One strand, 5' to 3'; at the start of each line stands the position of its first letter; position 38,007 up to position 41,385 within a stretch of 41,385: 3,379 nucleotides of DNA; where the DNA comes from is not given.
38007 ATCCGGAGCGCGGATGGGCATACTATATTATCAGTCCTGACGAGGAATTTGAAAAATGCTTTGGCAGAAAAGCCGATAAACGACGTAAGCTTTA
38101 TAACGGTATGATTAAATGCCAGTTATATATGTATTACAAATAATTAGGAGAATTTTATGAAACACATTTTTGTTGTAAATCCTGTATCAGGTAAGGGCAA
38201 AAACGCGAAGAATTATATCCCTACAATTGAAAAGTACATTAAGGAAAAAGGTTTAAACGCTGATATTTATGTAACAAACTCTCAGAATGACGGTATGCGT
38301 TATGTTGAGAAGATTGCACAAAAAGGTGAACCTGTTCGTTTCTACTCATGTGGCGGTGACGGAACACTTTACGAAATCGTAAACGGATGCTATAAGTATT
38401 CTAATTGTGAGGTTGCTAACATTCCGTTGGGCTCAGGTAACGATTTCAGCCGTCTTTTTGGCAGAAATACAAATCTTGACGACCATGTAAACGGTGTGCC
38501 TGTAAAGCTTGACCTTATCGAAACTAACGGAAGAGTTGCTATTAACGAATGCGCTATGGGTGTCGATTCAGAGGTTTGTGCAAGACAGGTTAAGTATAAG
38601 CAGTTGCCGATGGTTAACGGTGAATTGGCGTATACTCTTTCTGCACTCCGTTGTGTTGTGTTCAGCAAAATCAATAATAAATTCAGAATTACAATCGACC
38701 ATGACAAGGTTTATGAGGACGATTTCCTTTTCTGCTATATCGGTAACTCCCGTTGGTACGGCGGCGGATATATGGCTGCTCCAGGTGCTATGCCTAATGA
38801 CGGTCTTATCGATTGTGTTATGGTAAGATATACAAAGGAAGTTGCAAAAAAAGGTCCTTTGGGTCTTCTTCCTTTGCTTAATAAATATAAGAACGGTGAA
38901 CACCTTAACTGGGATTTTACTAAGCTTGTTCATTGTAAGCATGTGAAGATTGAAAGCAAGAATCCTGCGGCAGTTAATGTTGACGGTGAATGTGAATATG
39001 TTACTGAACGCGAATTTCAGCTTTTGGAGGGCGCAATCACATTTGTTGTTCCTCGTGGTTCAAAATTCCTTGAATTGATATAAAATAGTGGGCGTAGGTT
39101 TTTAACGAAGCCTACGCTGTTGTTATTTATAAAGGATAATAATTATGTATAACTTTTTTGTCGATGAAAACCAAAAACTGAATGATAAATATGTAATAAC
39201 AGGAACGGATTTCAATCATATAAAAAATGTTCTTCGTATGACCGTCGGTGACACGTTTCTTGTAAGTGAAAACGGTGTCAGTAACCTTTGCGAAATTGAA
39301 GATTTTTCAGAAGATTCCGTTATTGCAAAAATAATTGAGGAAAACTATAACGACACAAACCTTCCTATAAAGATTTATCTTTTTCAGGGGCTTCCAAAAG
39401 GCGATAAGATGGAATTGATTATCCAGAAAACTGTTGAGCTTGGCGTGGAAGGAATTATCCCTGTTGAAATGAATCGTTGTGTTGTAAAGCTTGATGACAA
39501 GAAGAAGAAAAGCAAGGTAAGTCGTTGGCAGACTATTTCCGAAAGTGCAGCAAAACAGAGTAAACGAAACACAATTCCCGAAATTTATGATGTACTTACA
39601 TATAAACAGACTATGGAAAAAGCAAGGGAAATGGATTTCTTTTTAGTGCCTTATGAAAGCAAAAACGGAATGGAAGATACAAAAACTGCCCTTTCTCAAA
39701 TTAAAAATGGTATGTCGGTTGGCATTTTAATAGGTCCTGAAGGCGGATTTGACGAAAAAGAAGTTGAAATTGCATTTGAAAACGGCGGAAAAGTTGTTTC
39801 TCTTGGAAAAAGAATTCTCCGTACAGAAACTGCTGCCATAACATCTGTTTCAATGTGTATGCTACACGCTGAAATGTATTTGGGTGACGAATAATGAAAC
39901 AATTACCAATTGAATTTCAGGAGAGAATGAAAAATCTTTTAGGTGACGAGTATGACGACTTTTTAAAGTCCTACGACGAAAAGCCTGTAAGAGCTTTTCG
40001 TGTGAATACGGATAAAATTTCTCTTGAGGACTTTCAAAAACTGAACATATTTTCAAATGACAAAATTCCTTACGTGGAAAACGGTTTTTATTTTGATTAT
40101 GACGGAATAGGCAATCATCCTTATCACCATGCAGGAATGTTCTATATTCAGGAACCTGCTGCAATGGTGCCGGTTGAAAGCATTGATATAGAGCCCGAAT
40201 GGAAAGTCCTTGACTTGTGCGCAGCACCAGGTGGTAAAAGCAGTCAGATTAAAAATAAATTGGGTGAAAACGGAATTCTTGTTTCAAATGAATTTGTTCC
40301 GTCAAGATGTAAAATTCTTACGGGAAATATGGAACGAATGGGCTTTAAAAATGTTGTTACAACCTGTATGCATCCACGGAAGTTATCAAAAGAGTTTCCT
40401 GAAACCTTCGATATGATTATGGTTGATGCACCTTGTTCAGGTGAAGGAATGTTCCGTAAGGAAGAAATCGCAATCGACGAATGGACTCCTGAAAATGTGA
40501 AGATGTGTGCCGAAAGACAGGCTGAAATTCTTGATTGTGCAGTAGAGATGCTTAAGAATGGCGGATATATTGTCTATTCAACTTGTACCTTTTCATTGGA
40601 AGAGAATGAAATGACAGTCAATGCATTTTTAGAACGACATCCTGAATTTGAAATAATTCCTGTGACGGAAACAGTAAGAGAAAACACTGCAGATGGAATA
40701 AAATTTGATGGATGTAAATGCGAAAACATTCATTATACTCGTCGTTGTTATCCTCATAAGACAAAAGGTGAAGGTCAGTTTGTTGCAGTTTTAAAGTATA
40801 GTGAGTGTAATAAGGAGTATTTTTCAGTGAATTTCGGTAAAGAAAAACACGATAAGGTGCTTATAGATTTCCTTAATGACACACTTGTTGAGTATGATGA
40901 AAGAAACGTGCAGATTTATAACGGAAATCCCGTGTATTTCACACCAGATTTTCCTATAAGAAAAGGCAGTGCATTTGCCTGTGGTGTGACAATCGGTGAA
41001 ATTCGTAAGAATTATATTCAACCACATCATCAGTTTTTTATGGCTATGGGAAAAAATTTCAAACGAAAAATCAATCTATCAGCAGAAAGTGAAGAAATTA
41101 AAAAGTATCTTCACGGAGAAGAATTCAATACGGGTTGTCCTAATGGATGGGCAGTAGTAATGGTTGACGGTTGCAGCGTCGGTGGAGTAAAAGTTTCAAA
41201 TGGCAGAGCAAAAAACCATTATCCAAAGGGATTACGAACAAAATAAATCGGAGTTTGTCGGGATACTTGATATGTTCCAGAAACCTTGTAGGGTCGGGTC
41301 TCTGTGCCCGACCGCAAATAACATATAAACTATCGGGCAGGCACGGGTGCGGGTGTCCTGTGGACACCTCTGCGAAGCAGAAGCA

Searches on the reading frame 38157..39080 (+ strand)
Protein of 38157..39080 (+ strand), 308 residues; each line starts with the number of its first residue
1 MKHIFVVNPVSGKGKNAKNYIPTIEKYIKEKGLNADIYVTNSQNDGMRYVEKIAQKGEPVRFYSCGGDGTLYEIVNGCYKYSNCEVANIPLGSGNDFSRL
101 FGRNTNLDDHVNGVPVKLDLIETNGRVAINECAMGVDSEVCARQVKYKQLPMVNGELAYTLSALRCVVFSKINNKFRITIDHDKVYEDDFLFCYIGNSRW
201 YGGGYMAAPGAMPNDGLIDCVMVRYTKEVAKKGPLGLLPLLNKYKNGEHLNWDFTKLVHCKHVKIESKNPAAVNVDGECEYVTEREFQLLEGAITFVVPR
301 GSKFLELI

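Call 21: search_protein_families(library=pfam, proteins=[window:38157-39080:+], max_evalue=0.00001)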
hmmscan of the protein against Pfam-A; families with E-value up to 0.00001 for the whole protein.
window:38157-39080:+ (308 aa): 2 families
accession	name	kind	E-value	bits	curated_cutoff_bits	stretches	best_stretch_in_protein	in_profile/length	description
PF00781.29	DAGK_cat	-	2.3e-21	76.1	23.6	1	4-111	3-109/125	Diacylglycerol kinase catalytic domain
PF19279.4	YegS_C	-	1.7e-18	67.3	27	1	133-295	4-155/158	YegS C-terminal NAD kinase beta sandwich-like domain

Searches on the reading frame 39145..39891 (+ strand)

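Call 21: search_protein_families(library=pfam, proteins=[window:39145-39891:+], max_evalue=0.00001)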
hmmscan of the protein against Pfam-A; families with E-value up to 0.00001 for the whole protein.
window:39145-39891:+ (249 aa): 2 families
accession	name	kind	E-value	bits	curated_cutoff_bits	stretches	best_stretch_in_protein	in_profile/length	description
PF04452.19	Methyltrans_RNA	-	2.1e-52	177.4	23.9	1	72-237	2-163/165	RNA methyltransferase domain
PF20260.4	PUA_4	-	1.6e-09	38.1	23.9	1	18-64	1-48/48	RNA methyltransferase PUA domain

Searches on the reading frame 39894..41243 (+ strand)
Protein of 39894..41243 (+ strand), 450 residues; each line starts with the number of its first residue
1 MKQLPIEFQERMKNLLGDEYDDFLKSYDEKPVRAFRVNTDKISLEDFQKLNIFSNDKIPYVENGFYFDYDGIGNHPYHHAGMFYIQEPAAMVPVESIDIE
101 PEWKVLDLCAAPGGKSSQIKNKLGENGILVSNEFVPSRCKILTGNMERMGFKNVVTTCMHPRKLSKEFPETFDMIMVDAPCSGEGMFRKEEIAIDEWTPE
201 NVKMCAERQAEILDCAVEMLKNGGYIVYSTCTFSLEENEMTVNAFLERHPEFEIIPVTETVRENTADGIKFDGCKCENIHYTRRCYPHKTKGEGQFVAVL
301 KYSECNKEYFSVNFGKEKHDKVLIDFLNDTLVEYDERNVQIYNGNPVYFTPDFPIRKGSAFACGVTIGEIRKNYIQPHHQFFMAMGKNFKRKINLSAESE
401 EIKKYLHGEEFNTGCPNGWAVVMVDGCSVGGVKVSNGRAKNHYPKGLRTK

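Call 21: search_protein_families(library=pfam, proteins=[window:39894-41243:+], max_evalue=0.00001)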
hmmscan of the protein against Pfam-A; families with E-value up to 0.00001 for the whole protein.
window:39894-41243:+ (450 aa): 4 families
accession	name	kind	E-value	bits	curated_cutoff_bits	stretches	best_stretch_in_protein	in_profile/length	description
PF01189.24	Methyltr_RsmB-F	-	4.9e-45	154.1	27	1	100-301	7-199/199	16S rRNA methyltransferase RsmB/F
PF17125.10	Methyltr_RsmF_N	-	9e-29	100.2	34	1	4-88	1-86/86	N-terminal domain of 16S rRNA methyltransferase RsmF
PF13636.12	Methyltranf_PUA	-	4.8e-16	59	27.6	1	403-448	2-48/49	RNA-binding PUA-like domain of methyltransferase RsmF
PF13847.12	Methyltransf_31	-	6.7e-06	26.3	27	0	101-234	3-114/145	Methyltransferase domain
